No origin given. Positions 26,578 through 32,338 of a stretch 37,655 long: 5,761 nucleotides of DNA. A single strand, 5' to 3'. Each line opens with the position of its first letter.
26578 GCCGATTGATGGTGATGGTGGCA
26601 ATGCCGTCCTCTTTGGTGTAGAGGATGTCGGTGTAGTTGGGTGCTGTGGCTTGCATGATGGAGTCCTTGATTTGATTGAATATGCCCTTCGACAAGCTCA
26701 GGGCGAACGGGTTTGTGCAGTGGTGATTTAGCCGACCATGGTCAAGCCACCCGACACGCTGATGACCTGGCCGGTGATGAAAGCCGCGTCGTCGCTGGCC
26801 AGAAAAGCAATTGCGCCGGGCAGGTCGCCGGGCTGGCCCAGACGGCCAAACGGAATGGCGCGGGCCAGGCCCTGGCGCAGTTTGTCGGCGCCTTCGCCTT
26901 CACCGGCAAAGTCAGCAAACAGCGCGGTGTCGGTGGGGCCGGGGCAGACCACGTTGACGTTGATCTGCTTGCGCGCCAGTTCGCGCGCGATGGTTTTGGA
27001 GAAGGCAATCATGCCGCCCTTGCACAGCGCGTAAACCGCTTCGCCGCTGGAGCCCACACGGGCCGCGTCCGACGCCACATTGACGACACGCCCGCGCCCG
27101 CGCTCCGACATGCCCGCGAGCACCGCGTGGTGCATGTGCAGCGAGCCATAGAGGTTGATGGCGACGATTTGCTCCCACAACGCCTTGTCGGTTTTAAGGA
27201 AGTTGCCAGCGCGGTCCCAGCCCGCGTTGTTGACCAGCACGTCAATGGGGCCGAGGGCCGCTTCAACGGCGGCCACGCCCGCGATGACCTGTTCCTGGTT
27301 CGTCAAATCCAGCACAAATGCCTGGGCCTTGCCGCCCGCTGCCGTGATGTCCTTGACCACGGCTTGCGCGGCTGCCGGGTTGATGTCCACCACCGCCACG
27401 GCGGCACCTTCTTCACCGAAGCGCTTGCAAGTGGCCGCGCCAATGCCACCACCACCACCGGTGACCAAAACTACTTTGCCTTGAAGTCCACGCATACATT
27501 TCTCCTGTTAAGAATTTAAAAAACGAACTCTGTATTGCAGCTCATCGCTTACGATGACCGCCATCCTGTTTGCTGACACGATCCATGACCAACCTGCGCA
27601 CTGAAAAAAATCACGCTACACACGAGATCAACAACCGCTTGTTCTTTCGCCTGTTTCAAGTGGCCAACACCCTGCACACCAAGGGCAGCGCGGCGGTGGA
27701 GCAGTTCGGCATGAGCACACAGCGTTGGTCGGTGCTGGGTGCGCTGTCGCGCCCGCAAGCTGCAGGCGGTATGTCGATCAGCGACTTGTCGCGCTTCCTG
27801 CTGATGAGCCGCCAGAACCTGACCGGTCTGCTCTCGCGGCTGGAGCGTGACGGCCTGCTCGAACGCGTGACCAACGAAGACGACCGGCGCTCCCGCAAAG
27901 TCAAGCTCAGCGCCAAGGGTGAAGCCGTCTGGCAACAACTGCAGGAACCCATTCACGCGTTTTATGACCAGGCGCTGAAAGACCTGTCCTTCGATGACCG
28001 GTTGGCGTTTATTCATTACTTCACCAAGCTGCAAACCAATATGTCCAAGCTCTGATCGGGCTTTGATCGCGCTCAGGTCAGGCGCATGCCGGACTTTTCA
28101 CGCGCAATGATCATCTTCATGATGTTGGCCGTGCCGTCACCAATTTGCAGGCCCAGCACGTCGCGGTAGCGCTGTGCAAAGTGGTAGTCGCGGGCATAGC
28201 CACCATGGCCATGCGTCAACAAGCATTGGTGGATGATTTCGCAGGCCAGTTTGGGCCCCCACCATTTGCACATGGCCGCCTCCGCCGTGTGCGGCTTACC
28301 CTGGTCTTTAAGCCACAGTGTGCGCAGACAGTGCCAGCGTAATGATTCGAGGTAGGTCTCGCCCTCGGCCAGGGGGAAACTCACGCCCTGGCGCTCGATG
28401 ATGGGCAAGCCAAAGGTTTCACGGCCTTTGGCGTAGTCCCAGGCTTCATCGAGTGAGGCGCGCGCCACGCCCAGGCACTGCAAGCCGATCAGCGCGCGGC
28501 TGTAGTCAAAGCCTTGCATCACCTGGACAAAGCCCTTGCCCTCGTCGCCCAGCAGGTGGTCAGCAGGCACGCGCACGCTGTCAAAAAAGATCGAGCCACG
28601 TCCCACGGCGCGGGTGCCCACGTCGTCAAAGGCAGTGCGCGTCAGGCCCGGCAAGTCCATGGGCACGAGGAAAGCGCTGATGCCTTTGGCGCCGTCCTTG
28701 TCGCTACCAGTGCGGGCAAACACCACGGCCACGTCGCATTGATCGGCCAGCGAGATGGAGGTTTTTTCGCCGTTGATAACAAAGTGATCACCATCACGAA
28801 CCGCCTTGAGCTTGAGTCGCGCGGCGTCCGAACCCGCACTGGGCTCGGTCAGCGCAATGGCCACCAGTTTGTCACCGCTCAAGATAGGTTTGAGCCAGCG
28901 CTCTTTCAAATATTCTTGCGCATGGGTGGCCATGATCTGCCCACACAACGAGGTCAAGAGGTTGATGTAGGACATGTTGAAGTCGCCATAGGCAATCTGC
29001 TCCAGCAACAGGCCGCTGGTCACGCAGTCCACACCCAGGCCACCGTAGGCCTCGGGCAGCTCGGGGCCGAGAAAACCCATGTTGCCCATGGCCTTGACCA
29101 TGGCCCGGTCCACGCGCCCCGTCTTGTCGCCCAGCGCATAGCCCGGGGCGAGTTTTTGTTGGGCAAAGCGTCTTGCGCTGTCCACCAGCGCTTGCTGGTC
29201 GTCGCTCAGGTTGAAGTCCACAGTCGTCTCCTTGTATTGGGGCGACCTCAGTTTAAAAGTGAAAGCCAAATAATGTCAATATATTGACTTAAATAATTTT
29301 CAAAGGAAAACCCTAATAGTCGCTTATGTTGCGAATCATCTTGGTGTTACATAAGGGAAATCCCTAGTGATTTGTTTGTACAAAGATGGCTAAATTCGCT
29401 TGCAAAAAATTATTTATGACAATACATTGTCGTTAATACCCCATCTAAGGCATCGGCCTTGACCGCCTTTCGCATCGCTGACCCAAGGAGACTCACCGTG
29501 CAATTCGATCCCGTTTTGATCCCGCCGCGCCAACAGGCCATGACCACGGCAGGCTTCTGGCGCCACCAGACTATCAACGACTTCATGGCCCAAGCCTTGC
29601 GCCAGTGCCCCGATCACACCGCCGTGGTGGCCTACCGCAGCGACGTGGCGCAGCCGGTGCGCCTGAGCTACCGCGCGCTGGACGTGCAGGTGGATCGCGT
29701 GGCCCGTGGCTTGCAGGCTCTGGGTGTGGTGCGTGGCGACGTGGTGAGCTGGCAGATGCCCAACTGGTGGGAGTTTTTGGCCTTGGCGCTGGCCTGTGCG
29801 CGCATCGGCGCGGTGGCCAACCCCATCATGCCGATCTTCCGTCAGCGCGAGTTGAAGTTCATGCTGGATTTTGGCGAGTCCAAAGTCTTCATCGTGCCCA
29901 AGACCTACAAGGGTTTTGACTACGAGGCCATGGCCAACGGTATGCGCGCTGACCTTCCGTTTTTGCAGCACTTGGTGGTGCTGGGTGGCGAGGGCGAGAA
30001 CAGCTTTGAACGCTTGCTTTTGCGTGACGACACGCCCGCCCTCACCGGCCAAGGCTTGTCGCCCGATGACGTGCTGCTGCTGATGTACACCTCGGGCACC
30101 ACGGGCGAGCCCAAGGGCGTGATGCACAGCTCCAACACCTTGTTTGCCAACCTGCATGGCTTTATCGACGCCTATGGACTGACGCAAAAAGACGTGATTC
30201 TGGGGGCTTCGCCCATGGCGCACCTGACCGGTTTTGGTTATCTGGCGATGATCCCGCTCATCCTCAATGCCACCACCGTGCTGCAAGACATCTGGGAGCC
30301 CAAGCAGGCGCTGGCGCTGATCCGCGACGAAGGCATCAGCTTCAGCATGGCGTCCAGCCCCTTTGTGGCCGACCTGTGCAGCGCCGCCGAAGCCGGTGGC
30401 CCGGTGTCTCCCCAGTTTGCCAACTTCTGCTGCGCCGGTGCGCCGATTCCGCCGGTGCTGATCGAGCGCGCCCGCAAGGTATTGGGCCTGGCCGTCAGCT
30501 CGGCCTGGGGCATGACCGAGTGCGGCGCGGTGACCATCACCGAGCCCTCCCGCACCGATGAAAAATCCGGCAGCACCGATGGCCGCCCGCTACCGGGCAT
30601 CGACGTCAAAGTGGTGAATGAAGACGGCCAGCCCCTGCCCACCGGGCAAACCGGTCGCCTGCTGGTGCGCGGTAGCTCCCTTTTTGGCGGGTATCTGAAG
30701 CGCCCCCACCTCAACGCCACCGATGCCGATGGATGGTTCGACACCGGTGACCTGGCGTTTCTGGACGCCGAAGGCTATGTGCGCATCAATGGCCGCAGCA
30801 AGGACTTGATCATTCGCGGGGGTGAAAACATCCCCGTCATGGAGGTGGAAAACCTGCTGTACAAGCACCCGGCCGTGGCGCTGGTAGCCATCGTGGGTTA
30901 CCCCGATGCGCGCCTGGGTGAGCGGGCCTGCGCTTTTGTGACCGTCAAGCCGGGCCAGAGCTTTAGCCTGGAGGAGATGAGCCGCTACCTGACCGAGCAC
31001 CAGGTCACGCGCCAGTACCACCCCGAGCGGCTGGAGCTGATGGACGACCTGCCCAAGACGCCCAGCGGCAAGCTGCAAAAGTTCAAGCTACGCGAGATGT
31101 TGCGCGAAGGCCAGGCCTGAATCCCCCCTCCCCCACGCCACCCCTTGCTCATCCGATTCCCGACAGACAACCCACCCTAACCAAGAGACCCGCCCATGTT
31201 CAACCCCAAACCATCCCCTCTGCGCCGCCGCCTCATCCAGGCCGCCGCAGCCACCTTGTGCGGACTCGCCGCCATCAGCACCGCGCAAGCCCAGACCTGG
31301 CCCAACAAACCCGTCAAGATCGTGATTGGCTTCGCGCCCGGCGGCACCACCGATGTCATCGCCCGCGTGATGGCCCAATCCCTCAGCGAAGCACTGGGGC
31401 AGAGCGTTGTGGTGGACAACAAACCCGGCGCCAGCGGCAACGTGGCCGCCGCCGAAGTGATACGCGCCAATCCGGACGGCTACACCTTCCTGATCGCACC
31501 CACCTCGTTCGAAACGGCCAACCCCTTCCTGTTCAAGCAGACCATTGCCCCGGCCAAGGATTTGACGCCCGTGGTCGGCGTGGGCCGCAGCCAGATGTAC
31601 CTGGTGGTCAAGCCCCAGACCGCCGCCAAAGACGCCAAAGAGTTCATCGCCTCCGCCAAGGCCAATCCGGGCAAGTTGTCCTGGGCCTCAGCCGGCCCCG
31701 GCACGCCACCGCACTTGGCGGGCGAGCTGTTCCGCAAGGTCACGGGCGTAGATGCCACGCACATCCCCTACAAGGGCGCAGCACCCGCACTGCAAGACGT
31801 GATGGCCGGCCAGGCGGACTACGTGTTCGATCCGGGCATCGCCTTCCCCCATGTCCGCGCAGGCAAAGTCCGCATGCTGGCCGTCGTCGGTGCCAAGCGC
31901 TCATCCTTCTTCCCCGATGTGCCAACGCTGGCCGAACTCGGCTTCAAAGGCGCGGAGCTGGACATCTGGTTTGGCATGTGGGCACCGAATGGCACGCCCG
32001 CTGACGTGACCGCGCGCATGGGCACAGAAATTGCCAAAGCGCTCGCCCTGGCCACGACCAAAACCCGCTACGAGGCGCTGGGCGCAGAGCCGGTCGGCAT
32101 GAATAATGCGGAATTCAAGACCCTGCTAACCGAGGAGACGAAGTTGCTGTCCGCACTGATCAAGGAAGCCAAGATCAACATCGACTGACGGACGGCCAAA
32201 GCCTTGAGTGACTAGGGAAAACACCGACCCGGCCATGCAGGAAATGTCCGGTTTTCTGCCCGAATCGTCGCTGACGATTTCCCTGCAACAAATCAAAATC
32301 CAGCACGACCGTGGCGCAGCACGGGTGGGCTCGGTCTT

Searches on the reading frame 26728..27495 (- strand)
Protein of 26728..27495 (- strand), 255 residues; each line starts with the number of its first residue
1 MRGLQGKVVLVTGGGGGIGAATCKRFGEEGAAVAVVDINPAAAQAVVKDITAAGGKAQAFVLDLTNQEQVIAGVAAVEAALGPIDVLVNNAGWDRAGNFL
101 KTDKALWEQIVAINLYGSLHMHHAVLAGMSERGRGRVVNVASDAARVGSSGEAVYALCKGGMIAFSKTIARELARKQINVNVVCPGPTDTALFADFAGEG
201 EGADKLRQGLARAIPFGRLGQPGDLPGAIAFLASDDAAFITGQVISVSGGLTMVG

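Call 11: search_protein_families(library=pfam, proteins=[window:26728-27495:-])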
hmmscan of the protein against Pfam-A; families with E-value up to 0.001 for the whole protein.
window:26728-27495:- (255 aa): 4 families
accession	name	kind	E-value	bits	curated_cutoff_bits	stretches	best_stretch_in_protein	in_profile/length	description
PF13561.12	adh_short_C2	-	5.6e-60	203.3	27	1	17-252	7-236/236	Enoyl-(Acyl carrier protein) reductase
PF00106.31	adh_short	-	9.2e-57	192.1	26.6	1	7-195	1-189/195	short chain dehydrogenase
PF08659.16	KR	-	6.5e-13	49.4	22.6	1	9-165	3-159/180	KR domain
PF01370.27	Epimerase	-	0.00013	21.9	20.9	1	9-108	1-89/240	NAD dependent epimerase/dehydratase family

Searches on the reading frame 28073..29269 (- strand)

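Call 11: search_protein_families(library=pfam, proteins=[window:28073-29269:-])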
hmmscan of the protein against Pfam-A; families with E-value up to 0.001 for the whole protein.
window:28073-29269:- (398 aa): 4 families
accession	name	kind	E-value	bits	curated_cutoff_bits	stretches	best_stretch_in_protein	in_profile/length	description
PF00441.29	Acyl-CoA_dh_1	-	5.8e-44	150.3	22.4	1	244-391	1-148/150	Acyl-CoA dehydrogenase, C-terminal domain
PF02771.21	Acyl-CoA_dh_N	-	2.8e-26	92.5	22.9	1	22-133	1-113/113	Acyl-CoA dehydrogenase, N-terminal domain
PF02770.24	Acyl-CoA_dh_M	-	7.8e-22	77.7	33.3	1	137-232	1-97/97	Acyl-CoA dehydrogenase, middle domain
PF08028.16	Acyl-CoA_dh_2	-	1.2e-11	45.5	22.7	1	260-371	2-123/134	Acyl-CoA dehydrogenase, C-terminal domain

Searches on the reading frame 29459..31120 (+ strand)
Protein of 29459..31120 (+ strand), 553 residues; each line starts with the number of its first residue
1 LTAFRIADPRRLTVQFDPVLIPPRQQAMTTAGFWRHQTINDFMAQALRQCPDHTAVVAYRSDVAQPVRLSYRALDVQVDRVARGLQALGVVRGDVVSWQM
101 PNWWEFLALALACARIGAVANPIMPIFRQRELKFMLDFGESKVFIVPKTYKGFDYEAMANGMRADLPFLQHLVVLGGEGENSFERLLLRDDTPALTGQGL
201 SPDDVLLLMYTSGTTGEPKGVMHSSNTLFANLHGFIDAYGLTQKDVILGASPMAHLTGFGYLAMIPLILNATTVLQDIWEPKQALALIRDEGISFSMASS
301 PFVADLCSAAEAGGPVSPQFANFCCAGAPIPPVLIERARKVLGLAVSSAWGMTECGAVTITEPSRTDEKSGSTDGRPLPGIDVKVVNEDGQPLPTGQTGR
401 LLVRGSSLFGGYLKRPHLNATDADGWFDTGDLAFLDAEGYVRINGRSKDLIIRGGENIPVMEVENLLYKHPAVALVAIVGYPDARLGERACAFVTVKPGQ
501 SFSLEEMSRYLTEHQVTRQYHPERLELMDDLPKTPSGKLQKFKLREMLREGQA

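Call 36: search_protein_families(library=pfam, proteins=[window:29459-31120:+], max_evalue=0.01)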
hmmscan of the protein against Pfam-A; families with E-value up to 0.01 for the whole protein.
window:29459-31120:+ (553 aa): 2 families
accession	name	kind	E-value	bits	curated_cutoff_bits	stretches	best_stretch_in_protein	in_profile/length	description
PF00501.34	AMP-binding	-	5.7e-80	269.4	29.9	1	45-413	3-384/384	AMP-binding enzyme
PF13193.12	AMP-binding_C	-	2.5e-15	57.6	24.5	1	462-538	1-76/76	AMP-binding enzyme C-terminal domain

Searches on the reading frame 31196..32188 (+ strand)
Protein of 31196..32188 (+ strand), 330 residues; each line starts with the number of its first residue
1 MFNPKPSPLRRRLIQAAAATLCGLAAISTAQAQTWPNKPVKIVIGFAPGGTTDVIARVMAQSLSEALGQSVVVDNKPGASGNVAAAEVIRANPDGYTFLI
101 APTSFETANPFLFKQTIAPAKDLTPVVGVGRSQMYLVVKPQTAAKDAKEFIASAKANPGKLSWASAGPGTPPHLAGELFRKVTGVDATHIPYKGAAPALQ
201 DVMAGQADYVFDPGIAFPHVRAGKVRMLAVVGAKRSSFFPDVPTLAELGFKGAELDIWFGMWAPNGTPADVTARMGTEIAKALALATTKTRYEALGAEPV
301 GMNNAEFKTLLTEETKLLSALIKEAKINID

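Call 36: search_protein_families(library=pfam, proteins=[window:31196-32188:+], max_evalue=0.01)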
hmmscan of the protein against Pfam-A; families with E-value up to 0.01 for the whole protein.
window:31196-32188:+ (330 aa): 1 family
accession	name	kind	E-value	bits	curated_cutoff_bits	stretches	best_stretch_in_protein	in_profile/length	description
PF03401.19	TctC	-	1.6e-69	234.9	27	1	55-325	1-272/274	Tripartite tricarboxylate transporter family receptor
